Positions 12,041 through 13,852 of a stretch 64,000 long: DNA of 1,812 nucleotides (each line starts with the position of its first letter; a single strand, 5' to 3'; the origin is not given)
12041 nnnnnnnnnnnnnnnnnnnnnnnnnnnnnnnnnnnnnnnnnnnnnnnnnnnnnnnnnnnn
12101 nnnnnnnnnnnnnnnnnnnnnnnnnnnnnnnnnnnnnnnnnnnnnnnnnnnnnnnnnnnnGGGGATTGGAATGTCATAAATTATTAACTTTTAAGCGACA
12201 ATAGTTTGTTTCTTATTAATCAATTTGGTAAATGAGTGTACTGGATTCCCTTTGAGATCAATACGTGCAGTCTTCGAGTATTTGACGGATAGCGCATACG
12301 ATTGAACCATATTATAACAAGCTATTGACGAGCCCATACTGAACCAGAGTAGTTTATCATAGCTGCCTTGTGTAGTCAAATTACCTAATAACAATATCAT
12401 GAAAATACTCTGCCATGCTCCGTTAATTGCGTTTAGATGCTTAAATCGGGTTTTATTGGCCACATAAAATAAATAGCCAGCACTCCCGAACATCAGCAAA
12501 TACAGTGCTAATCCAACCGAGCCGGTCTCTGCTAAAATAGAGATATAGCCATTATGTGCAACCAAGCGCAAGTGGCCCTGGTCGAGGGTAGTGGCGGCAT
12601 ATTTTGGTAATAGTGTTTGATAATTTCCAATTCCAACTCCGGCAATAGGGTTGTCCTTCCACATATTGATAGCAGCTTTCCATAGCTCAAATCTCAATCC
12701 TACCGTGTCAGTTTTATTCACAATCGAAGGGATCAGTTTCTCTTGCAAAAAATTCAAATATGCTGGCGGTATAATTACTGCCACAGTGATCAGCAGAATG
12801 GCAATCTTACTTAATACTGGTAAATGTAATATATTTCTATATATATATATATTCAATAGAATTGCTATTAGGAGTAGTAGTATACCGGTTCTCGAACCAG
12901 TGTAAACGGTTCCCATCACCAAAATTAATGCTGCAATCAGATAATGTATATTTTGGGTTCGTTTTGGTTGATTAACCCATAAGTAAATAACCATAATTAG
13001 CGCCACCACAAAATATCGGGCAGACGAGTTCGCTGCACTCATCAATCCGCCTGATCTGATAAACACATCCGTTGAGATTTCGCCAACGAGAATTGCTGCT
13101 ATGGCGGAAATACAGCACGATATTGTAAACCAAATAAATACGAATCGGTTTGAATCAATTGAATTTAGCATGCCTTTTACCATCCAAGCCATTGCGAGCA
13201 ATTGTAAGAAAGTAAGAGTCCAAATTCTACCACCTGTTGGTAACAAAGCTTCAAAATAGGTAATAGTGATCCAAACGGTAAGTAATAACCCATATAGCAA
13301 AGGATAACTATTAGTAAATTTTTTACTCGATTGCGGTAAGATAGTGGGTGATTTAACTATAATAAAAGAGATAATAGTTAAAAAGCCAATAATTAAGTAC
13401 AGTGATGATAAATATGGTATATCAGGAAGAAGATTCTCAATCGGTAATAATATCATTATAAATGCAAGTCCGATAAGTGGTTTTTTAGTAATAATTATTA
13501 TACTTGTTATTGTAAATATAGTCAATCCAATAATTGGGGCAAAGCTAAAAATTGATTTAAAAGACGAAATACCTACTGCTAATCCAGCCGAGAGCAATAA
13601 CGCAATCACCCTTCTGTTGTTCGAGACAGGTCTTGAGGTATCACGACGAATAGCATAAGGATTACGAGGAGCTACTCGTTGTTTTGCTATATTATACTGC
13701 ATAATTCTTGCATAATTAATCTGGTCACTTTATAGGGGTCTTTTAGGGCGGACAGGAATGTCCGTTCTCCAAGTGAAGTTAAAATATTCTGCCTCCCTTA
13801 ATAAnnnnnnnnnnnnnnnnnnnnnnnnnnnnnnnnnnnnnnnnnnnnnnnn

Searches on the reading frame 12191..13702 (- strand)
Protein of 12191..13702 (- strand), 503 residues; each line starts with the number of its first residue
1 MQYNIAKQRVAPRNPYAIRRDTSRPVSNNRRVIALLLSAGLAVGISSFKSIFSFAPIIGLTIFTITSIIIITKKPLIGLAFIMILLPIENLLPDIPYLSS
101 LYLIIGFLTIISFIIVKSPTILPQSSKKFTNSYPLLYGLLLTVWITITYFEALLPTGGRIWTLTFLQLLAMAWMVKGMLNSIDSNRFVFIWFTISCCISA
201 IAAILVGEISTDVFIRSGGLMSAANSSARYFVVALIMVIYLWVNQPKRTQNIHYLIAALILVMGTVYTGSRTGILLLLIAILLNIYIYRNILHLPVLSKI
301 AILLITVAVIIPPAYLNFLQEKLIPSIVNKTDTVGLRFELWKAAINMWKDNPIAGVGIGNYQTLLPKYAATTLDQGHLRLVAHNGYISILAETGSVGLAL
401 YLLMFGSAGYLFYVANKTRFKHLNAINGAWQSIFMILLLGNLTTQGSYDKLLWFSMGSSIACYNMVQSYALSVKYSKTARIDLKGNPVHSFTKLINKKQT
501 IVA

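Call 52: search_protein_families(library=pfam, proteins=[window:12191-13702:-], max_evalue=0.00001)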
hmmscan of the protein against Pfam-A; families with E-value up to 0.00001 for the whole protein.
window:12191-13702:- (503 aa): 1 family
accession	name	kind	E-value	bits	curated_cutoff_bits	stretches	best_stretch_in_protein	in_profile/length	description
PF04932.20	Wzy_C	-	9.2e-22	77.9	31.7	1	257-402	2-149/149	O-Antigen ligase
